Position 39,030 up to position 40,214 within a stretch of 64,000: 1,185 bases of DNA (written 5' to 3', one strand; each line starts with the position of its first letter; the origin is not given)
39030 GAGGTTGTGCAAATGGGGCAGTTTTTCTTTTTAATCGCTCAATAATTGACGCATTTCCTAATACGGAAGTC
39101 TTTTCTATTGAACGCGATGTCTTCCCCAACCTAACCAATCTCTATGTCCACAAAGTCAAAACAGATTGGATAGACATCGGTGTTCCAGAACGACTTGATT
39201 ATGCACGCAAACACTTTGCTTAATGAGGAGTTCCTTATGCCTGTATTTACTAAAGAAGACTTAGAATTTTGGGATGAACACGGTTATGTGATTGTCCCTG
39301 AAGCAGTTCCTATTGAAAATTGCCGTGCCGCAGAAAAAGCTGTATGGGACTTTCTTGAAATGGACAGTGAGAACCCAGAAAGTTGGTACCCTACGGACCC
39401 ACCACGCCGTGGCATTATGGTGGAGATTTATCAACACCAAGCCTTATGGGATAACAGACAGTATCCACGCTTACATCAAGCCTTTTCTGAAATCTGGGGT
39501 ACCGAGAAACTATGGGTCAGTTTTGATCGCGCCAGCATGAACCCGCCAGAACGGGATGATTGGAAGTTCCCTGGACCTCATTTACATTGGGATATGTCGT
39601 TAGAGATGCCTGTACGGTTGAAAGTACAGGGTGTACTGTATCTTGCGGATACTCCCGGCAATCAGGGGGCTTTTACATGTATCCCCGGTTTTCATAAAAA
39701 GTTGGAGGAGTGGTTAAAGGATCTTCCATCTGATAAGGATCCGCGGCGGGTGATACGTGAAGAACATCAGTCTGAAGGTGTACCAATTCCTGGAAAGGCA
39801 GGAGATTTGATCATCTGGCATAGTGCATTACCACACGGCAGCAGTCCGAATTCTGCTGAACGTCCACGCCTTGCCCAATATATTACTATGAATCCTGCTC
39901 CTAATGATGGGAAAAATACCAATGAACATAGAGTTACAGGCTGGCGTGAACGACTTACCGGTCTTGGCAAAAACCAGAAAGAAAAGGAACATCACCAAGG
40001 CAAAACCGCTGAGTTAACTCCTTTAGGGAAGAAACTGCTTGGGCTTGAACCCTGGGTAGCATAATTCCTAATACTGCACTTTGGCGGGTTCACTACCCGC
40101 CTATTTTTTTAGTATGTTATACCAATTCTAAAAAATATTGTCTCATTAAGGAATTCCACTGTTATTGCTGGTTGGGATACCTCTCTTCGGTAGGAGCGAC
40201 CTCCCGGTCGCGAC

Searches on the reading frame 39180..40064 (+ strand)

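Call 17: search_protein_families(library=pfam, proteins=[window:39180-40064:+])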
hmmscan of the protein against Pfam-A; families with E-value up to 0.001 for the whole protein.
window:39180-40064:+ (294 aa): 1 family
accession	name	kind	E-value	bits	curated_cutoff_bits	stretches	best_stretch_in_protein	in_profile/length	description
PF05721.19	PhyH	-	2.5e-15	57.8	22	1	31-231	1-212/213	Phytanoyl-CoA dioxygenase (PhyH)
